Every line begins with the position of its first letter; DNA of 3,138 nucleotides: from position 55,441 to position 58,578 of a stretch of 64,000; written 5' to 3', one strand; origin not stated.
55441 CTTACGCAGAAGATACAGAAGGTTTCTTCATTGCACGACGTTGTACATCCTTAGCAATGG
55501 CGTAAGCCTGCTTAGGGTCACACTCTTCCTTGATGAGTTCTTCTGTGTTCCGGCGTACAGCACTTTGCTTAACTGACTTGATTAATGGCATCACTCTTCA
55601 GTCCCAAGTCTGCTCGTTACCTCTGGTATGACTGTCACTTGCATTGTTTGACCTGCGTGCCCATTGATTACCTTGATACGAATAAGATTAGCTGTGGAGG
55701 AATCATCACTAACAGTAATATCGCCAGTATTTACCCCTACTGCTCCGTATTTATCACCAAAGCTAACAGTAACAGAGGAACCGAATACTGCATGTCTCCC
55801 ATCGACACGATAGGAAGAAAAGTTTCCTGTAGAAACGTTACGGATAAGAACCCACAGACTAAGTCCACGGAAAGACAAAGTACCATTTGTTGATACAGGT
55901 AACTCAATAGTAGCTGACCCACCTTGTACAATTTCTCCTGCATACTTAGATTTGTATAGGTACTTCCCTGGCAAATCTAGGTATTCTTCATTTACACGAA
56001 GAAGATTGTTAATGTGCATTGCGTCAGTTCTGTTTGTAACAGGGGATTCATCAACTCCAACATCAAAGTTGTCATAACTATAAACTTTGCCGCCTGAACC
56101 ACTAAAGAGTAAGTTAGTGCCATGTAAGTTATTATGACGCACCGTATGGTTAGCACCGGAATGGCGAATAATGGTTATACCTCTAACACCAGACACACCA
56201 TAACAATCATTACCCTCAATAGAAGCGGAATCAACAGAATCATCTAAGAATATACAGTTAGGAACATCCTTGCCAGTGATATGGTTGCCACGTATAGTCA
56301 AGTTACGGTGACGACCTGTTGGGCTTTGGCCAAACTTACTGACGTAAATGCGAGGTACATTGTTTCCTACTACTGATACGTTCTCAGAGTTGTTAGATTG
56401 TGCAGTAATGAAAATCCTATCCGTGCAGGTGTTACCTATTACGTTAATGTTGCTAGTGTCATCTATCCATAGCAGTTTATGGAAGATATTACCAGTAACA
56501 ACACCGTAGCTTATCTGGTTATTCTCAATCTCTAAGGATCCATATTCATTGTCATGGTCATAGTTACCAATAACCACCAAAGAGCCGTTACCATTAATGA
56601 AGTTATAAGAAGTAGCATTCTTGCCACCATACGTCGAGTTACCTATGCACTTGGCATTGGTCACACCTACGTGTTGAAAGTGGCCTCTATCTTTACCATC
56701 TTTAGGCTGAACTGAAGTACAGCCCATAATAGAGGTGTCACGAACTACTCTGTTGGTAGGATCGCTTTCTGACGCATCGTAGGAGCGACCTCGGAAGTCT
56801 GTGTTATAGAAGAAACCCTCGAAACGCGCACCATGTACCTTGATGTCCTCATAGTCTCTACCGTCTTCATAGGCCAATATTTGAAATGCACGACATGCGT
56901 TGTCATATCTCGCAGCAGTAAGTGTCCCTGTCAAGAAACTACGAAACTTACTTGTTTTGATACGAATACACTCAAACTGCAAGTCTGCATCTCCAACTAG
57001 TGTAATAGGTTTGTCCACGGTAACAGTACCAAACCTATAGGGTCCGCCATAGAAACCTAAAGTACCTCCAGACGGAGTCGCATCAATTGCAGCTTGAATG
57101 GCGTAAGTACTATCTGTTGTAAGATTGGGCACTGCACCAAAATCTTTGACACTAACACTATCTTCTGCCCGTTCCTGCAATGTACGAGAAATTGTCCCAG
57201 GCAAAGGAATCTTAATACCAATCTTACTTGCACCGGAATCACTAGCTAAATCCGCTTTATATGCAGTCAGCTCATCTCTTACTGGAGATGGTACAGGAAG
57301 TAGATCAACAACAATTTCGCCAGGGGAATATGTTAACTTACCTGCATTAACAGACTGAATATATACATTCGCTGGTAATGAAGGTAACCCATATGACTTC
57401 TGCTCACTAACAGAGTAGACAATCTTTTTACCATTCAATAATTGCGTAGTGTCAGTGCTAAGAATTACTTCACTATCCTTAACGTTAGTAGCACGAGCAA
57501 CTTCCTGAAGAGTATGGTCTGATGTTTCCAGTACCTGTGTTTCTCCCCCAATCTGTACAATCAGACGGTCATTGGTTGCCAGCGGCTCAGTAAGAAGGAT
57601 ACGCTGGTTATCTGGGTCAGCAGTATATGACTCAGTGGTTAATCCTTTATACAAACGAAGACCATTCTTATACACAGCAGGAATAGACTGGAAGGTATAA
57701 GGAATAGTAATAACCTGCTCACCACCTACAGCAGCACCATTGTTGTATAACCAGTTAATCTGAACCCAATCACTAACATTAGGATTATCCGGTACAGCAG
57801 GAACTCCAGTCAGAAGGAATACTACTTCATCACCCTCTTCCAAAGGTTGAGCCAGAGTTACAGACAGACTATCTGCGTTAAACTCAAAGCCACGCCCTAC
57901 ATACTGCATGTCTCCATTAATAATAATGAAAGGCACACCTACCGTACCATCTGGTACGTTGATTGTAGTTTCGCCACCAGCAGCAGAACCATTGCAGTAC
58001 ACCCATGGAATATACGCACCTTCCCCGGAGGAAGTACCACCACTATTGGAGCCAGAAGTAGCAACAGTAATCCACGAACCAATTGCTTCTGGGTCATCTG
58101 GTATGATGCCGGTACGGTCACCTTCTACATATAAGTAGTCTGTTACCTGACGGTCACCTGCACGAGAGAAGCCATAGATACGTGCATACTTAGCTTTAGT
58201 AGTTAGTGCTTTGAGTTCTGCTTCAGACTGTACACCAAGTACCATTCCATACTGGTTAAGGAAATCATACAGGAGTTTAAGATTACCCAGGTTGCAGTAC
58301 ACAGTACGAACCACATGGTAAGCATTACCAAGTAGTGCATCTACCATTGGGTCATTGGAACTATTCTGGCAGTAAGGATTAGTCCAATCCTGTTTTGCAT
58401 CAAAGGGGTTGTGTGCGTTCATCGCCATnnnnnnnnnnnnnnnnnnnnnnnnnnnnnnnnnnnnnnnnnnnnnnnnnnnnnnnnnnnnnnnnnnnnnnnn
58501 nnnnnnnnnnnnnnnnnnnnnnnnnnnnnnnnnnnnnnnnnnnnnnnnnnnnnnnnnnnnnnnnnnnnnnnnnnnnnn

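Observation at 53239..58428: Two distinct pectate-lyase-type tailspikes in tandem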

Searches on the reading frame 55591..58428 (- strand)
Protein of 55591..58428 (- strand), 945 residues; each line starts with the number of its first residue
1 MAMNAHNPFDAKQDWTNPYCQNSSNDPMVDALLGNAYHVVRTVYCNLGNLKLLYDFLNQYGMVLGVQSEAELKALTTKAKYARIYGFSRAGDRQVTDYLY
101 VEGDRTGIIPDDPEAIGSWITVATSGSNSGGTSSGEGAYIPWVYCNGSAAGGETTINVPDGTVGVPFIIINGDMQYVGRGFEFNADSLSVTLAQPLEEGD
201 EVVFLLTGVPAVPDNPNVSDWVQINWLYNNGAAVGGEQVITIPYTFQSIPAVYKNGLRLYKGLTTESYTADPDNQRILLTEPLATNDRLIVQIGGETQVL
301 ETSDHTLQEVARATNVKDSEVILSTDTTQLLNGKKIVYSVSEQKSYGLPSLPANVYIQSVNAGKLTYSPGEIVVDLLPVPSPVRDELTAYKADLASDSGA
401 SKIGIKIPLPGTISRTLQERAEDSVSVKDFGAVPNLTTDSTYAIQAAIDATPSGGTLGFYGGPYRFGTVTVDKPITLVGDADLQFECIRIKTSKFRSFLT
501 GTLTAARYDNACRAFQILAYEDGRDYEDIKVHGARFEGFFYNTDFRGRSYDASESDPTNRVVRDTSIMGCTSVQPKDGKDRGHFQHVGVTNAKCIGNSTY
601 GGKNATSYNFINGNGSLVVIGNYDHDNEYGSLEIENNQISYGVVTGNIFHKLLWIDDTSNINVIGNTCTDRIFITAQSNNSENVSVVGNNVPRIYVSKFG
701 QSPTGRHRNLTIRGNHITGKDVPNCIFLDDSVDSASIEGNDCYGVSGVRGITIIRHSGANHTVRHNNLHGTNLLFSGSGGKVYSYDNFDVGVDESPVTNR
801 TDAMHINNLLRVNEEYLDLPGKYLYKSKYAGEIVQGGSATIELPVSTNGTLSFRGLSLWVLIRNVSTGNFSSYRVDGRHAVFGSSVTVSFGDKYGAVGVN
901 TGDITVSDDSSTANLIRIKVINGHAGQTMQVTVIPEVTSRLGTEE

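Call 4: search_protein_families(library=pfam, proteins=[window:55591-58428:-], max_evalue=0.1)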
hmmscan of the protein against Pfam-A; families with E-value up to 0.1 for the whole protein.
window:55591-58428:- (945 aa): 1 family
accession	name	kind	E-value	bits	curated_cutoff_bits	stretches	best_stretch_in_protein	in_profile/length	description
PF12708.12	Pect-lyase_RHGA_epim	-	1.2e-06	28.9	27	1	425-484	2-65/213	Rhamnogalacturonase A/epimerase, pectate lyase-like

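Call 5: search_protein_families(library=phrogs, proteins=[window:55591-58428:-], max_evalue=0.01)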
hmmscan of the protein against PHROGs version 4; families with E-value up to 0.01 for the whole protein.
window:55591-58428:- (945 aa): 22 families
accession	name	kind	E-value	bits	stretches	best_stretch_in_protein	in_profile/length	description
phrog_20231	-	tail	0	1172.8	1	232-945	2-691/691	tail protein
phrog_12242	-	tail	1.3e-283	945.4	1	3-436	1-433/1048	tail protein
phrog_9383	-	tail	2.5e-60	206.2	2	224-639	268-568/1056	tail protein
phrog_13150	-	tail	4.5e-48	165.3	1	457-785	25-368/371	tail protein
phrog_24578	-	unknown function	8.6e-44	150.6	2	223-489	266-532/1019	-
phrog_19374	-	tail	2.8e-42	145.6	2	223-434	265-471/1057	tail protein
phrog_23412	-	tail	2.8e-37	129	2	221-376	262-414/1167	tail protein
phrog_34776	-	other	6.7e-37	127.8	2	221-376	262-414/1013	haemolysin-type calcium binding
phrog_36390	-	tail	3.3e-36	125.6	2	220-377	261-415/1048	tail spike protein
phrog_13893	-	tail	5.5e-35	121.8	1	412-912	185-646/648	tail protein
phrog_24271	-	tail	1.2e-32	113.8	1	140-403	19-264/742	tail fiber protein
phrog_7992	-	tail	1.4e-29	103.9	2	222-371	263-410/1163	tail spike protein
phrog_17312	-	tail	4.1e-24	85.9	2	141-207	189-257/792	tail protein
phrog_18522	-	tail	6.3e-20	72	1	303-484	64-234/612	tail protein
phrog_13781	-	tail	2.6e-18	66.9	1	307-450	199-326/782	tail spike protein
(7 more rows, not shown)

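Call 7: search_solved_structures(query=window:55591-58428:-, max_evalue=0.01, show_alignments=2)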
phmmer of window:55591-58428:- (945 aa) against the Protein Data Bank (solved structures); distinct sequences matched with E-value up to 0.01: 10.
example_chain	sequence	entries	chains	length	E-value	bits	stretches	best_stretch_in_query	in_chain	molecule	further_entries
9d80_D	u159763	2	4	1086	6e-158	530.8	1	1-383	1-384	Tail fiber protein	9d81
9d83_D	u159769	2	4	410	1.4e-140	473.4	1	16-381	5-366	Gp49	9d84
6w4q_A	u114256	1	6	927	4.5e-31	111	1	140-381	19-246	Tail fiber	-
7rfo_A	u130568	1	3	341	2.8e-12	48.8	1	128-210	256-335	Tailspike protein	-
7rej_A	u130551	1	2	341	2.8e-12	48.8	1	128-210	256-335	Tailspike protein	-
7xy1_A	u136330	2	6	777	1.3e-09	40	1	140-205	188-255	Tail fiber protein | phage type I tail fiber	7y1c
7sg7_A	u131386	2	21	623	6.8e-08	34.3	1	396-510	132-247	Gene 14 protein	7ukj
4urr_A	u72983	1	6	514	6.8e-08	34.3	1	396-510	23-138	BIFUNCTIONAL TAIL PROTEIN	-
2vbe_A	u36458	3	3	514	6.9e-08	34.3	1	396-510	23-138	TAILSPIKE-PROTEIN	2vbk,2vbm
9lc0_A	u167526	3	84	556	0.00039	21.8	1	3-79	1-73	60 kDa protein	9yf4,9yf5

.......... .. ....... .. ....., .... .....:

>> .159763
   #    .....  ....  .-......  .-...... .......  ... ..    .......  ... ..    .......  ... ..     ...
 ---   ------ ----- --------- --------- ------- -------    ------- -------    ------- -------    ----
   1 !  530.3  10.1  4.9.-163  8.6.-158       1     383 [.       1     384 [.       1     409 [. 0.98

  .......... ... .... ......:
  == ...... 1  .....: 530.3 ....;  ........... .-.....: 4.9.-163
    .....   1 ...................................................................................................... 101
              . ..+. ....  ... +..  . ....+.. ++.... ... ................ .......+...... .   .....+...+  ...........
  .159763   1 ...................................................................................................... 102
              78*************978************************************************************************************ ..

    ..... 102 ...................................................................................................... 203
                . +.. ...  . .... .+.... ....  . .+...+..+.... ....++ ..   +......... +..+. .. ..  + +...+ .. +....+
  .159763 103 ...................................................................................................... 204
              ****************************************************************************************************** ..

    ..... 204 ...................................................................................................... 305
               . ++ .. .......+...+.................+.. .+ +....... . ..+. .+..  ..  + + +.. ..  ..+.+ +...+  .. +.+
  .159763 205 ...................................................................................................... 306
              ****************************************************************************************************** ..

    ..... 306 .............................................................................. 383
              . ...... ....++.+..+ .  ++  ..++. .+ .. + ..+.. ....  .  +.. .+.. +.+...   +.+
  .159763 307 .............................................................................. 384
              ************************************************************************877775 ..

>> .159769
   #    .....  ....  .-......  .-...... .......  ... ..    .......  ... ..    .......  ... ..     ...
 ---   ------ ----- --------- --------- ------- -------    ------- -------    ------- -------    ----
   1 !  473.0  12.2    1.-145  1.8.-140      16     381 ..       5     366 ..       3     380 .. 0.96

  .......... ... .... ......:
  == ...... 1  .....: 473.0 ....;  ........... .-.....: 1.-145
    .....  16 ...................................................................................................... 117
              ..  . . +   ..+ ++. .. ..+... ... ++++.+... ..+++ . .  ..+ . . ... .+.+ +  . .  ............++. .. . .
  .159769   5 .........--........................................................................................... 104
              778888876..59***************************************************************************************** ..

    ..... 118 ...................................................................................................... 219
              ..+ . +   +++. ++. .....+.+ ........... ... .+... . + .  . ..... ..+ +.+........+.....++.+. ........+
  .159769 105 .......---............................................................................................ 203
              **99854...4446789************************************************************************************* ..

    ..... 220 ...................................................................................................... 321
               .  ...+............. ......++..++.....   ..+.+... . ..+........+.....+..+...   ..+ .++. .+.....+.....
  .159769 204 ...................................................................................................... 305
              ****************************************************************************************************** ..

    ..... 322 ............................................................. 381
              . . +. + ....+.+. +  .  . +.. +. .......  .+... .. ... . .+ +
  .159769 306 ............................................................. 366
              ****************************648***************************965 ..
